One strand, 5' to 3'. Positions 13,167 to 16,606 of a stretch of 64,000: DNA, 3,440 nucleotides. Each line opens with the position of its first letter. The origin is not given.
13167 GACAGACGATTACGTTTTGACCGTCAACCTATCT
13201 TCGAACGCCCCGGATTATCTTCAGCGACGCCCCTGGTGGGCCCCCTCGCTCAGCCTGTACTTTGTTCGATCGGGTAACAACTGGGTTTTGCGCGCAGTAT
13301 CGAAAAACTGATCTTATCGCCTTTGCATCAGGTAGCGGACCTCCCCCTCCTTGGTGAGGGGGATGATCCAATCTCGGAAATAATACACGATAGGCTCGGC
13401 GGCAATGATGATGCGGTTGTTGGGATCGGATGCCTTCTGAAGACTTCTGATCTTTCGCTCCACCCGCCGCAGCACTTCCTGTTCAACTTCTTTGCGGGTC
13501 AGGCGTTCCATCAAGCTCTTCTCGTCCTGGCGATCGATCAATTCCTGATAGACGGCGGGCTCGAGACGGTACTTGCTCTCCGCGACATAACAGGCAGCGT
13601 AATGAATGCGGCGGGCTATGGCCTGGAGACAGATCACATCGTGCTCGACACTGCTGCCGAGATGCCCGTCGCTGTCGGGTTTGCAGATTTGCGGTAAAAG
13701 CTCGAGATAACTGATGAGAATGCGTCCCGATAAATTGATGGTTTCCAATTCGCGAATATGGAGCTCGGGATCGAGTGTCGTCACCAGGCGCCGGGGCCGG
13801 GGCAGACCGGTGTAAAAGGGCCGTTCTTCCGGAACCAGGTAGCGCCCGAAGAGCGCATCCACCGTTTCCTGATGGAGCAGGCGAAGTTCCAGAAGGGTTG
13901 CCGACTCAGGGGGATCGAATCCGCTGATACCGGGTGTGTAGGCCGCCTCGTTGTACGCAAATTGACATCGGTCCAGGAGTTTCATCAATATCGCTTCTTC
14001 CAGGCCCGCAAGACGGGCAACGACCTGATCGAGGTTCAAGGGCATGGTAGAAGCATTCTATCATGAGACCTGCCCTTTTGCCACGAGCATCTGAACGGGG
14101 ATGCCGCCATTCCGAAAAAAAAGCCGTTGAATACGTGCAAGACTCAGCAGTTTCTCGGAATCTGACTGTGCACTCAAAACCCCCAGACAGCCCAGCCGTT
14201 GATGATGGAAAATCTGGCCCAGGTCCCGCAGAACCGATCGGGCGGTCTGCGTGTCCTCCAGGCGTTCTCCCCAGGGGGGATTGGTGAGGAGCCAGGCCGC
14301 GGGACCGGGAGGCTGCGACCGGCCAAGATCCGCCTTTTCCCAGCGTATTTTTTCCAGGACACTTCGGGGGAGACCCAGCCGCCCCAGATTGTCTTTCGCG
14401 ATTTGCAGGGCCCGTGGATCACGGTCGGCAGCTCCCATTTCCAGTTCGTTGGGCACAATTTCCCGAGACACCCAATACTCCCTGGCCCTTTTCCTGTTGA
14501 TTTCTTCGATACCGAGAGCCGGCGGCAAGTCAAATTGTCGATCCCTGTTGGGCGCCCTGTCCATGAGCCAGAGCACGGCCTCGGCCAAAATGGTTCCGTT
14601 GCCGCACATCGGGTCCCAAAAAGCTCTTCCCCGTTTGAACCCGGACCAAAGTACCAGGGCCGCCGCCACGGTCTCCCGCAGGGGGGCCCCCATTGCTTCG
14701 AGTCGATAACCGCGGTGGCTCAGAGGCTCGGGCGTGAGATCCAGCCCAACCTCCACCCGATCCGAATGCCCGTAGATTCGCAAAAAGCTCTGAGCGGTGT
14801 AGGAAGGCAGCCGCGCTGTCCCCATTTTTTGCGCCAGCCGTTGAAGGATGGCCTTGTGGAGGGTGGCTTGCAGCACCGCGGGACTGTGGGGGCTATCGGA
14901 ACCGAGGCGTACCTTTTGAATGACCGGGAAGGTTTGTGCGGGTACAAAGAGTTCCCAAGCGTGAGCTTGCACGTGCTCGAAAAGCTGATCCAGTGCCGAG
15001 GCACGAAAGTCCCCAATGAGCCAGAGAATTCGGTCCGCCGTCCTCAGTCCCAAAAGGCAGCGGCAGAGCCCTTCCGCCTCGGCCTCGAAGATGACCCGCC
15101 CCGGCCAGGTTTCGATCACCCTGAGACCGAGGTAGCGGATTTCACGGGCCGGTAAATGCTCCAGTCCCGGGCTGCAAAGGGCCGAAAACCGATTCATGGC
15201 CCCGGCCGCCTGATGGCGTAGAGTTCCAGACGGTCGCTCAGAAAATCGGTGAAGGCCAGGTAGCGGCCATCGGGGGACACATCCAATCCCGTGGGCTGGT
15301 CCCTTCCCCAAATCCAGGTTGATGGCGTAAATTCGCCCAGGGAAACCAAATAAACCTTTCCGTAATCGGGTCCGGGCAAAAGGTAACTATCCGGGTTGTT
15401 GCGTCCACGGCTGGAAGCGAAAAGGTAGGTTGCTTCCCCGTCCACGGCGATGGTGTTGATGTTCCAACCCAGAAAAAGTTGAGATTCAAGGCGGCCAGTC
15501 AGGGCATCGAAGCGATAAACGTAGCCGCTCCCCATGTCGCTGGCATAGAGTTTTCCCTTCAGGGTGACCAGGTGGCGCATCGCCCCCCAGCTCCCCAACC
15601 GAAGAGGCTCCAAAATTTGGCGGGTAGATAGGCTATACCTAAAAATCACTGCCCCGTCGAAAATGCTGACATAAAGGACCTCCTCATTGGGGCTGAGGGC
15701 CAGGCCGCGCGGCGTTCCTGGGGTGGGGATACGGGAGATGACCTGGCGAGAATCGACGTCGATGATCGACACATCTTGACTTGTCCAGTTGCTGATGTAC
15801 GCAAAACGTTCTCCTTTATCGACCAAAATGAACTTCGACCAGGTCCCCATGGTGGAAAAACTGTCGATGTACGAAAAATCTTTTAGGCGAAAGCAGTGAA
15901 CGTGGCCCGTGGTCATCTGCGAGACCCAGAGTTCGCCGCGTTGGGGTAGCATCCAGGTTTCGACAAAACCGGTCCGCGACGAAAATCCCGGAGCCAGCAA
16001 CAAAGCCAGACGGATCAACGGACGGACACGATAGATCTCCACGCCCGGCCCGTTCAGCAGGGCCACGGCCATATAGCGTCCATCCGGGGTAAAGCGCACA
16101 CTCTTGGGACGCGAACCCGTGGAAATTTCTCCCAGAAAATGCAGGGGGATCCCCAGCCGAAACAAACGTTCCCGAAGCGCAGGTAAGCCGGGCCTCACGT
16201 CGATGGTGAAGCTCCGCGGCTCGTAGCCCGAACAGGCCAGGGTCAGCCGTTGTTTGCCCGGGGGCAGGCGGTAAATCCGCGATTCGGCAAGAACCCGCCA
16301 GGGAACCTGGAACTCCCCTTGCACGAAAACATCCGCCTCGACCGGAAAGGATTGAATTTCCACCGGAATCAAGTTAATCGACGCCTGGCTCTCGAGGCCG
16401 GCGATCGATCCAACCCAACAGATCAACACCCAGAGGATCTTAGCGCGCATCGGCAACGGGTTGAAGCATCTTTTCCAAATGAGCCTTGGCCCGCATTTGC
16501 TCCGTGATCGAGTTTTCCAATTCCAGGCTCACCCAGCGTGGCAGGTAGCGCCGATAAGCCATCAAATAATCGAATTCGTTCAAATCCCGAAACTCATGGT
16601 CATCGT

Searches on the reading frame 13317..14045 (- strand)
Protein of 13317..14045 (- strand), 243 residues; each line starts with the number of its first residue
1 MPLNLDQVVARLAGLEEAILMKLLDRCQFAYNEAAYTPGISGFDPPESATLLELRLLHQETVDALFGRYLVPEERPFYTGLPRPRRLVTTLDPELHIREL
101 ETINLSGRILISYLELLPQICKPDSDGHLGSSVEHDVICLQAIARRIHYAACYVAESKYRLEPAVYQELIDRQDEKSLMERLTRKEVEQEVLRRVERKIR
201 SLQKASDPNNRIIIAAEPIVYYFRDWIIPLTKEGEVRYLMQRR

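Call 4: search_protein_families(library=pfam, proteins=[window:13317-14045:-])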
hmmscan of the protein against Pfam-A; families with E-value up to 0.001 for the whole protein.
window:13317-14045:- (243 aa): 0 families

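Call 5: search_protein_families(library=ncbifam, proteins=[window:13317-14045:-])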
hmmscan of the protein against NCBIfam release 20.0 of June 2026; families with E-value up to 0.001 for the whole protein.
window:13317-14045:- (243 aa): 1 family
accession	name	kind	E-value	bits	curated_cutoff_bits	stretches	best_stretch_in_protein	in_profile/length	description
TIGR01802.1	CM_pl-yst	equivalog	3.1e-48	164.6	170.9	1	3-242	1-245/247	chorismate mutase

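Call 61: search_solved_structures(query=window:13317-14045:-, max_evalue=0.001, show_alignments=0)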
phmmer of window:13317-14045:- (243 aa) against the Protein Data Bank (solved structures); distinct sequences matched with E-value up to 0.001: 9.
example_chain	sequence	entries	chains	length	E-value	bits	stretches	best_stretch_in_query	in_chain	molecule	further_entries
5w6y_A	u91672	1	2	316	2.6e-34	122.1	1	3-242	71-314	Chorismate mutase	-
4ppu_A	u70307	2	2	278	2.8e-33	118.7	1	5-242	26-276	Chorismate mutase 1, chloroplastic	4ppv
6hjw_A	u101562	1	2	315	2.7e-32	115.5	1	3-242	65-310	Chorismate mutase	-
7rj1_A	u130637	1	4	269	2.1e-29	106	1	5-242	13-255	Chorismate mutase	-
1csm_A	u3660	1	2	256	3.7e-28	102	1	3-242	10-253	CHORISMATE MUTASE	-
5csm_A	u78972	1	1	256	5.1e-28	101.5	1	3-242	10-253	CHORISMATE MUTASE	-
2csm_A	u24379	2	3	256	5.6e-28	101.4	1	3-242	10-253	CHORISMATE MUTASE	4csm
3csm_A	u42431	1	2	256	6.7e-28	101.1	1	3-242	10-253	CHORISMATE MUTASE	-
6h3p_A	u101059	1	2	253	3.3e-27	98.9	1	5-242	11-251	Chorismate mutase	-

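Call 63: find_related_loci(query=window:13317-14045:-, collection=genome_contigs, flank=6000)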
Query window:13317-14045:- (243 aa) in genome_contigs; peptide patterns used: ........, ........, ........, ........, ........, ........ (x = any residue, [..] = any of these).
112 stretches matched a pattern; 10 encode a relative of the query (tblastn E <= 1e-3); 10 distinct loci.
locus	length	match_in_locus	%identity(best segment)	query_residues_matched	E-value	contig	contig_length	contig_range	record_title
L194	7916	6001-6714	68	1-238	2e-106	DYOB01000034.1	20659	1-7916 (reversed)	MAG TPA_asm: Borreliella garinii isolate SulCav_GS09_5_48_83 SulCav_GS09_5_4202_length_20659_cov_42_612454, whole genome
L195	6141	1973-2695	59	3-243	1e-90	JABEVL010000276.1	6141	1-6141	MAG: Spirochaetales bacterium isolate MAG 31 k99_3230287, whole genome shotgun sequence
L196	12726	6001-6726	56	1-242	7e-87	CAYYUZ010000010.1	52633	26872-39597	MAG TPA_asm: uncultured Spirochaetales bacterium isolate binchicken_co54_357 genome assembly, contig: NODE_1055_length_5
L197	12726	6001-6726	55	1-242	1e-86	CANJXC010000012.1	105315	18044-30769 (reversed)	MAG: Spirochaetales bacterium isolate RH-23may17-786 genome assembly, contig: RH-23may17-C1314, whole genome shotgun seq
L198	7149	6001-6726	55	1-242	3e-84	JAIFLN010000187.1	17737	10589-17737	MAG: Spirochaetes bacterium isolate bin_199 scaffold_3231, whole genome shotgun sequence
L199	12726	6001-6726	55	1-242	7e-84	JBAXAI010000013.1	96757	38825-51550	MAG: Spirochaetales bacterium isolate ELA137 MAG137_13, whole genome shotgun sequence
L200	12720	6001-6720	55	3-242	5e-84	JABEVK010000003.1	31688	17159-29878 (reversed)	MAG: Spirochaetales bacterium isolate MAG 30 k99_13542, whole genome shotgun sequence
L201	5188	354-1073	55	3-242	2e-83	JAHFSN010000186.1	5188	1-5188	MAG: Spirochaetaceae bacterium isolate nzgw599 NODE_55716_length_5189_cov_2.460537, whole genome shotgun sequence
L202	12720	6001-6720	54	3-242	3e-82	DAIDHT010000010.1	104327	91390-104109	MAG TPA_asm: Spirochaetales bacterium isolate clean1873 k141_1308774, whole genome shotgun sequence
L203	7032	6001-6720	55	3-242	1e-82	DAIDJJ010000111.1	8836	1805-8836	MAG TPA_asm: Spirochaetales bacterium isolate clean382 NODE_111_length_8836_cov_3.731705, whole genome shotgun sequence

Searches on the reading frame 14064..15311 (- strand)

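Call 12: search_protein_families(library=pfam, proteins=[window:14064-15311:-], max_evalue=0.001)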
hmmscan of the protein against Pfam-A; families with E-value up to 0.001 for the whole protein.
window:14064-15311:- (416 aa): 2 families
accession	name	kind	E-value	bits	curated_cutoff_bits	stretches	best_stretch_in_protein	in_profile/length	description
PF01170.24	UPF0020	-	5.5e-30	105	22.3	1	200-404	1-191/197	RMKL-like, methyltransferase domain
PF22020.1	RlmL_1st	-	2.1e-15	56.9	27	1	42-96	2-55/55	RlmL ferredoxin-like domain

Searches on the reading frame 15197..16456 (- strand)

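Call 12: search_protein_families(library=pfam, proteins=[window:15197-16456:-], max_evalue=0.001)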
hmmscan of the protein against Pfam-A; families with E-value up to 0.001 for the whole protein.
window:15197-16456:- (420 aa): 1 family
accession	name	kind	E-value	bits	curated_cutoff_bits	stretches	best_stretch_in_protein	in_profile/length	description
PF10282.15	Lactonase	-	1e-08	35.3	21.7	0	205-264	244-308/344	Lactonase, 7-bladed beta-propeller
